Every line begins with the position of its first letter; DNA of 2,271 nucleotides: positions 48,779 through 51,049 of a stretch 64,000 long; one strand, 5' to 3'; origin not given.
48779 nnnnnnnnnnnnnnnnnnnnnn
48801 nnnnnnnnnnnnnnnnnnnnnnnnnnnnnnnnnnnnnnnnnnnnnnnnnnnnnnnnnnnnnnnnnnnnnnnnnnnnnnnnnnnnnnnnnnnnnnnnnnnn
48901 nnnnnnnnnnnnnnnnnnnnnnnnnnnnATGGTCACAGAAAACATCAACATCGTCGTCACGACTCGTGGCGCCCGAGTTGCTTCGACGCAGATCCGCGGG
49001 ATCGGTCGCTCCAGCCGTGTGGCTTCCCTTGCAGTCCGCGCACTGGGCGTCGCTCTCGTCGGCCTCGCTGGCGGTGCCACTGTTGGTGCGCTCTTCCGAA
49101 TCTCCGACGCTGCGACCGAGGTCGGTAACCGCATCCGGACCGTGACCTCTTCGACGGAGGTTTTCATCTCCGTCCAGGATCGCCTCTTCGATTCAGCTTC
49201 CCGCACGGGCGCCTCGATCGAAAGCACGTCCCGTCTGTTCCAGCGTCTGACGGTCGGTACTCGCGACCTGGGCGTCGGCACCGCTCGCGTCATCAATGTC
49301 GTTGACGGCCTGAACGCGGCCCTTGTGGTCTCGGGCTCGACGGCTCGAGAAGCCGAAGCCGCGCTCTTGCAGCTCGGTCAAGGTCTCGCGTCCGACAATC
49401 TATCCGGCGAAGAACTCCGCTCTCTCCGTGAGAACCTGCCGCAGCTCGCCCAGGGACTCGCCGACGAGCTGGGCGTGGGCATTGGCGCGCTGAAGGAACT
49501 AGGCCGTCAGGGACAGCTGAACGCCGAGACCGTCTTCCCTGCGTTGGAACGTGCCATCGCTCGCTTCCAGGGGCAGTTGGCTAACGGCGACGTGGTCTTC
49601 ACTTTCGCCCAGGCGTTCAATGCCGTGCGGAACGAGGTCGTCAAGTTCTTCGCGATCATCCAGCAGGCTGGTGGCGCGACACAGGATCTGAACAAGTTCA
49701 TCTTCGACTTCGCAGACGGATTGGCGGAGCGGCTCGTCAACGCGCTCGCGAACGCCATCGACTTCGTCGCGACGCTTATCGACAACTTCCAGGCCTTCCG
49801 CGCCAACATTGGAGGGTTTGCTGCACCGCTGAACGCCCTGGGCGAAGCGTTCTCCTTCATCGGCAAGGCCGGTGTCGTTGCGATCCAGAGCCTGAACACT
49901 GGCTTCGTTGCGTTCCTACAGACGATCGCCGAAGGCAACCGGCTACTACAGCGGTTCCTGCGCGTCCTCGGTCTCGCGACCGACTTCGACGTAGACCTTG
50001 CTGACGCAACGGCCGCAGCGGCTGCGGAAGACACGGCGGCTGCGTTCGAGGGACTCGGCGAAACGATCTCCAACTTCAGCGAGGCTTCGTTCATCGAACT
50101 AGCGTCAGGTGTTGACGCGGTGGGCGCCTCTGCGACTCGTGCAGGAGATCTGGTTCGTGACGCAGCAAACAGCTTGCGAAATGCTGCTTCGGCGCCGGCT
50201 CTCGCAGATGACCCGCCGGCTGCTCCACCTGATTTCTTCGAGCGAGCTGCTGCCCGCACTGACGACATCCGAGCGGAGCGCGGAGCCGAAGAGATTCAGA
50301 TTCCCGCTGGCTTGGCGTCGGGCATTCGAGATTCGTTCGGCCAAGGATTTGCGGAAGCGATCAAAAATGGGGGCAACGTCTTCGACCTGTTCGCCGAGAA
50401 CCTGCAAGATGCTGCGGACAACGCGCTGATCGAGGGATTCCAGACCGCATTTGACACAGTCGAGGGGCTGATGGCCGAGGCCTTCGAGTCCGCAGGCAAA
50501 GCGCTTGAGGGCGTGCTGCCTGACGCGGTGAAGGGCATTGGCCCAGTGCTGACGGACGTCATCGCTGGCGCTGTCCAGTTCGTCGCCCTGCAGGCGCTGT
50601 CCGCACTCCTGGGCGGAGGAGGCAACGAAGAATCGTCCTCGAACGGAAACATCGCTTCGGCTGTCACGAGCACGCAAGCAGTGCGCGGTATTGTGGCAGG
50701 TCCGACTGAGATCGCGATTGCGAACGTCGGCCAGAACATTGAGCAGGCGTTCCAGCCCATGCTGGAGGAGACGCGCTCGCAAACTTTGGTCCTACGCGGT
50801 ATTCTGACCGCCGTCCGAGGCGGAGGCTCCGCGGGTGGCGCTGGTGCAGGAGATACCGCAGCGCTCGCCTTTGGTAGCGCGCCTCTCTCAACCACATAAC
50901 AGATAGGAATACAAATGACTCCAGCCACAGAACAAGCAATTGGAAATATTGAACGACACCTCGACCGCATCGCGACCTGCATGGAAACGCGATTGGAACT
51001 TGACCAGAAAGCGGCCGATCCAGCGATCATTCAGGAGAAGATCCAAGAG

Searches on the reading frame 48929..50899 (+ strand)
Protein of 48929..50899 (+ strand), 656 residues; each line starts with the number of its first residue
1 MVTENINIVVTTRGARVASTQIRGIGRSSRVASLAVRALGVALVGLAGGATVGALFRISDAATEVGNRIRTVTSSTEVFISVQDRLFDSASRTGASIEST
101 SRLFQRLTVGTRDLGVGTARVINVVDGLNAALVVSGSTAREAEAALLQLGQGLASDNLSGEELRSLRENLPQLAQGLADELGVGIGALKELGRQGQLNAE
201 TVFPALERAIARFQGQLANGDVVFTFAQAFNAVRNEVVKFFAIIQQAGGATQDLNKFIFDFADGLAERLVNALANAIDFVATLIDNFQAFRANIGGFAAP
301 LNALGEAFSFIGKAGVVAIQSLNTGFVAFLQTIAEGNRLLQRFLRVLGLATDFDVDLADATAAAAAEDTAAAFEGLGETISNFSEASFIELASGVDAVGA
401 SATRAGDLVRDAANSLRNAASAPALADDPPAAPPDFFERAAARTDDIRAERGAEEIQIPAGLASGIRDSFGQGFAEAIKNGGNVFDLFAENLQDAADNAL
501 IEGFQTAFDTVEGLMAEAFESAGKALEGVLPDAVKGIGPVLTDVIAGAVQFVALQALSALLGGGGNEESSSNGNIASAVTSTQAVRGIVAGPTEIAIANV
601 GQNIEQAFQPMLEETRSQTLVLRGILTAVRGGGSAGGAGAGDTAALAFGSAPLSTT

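Call 5: search_protein_families(library=phrogs, proteins=[window:48929-50899:+], max_evalue=0.01)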
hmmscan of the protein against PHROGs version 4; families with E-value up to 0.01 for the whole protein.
window:48929-50899:+ (656 aa): 19 families
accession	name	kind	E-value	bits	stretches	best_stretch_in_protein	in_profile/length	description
phrog_3336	-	tail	5.3e-61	208.4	1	1-336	32-365/1051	tail length tape measure protein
phrog_3519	-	tail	5.5e-53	181.9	1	14-267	42-293/959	tail length tape measure protein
phrog_339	-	tail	1.4e-48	166.9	1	31-288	50-285/1123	tail length tape measure protein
phrog_8010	-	tail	1.5e-44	153.3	1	30-308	249-526/1543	tail length tape measure protein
phrog_1107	-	tail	7.3e-44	151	1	28-281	173-419/1252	tail length tape measure protein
phrog_17300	-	tail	1.8e-39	136.8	1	29-330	53-340/900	tail length tape measure protein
phrog_7740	-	tail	1.4e-38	133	1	15-305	47-336/2151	tail length tape measure protein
phrog_2335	-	tail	3.7e-34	118.9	1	36-375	470-795/1536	tail length tape measure protein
phrog_1068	-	tail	1.1e-31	111.3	1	29-314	88-361/706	tail length tape measure protein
phrog_32885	-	tail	4.4e-30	105.4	1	1-273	1-271/948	tail length tape measure protein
phrog_16297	-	tail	1.3e-26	94.2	1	20-276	55-308/777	tail length tape measure protein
phrog_12706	-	tail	1.6e-26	93.8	1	16-335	180-488/1244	tail length tape measure protein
phrog_27190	-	tail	7.9e-26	91.4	1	35-313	91-368/1015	tail length tape measure protein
phrog_16889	-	tail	1.3e-25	91.3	1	10-258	37-282/470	tail length tape measure protein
phrog_31452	-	tail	1e-23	84.5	1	19-256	23-254/814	tail length tape measure protein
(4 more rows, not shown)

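Call 6: search_protein_families(library=pfam, proteins=[window:48929-50899:+], max_evalue=0.01)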
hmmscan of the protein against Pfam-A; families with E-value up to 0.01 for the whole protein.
window:48929-50899:+ (656 aa): 1 family
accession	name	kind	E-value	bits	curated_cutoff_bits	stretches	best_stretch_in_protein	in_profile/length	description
PF20155.4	TMP_3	-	9.2e-47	159.7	41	1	54-244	2-190/192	Tape measure protein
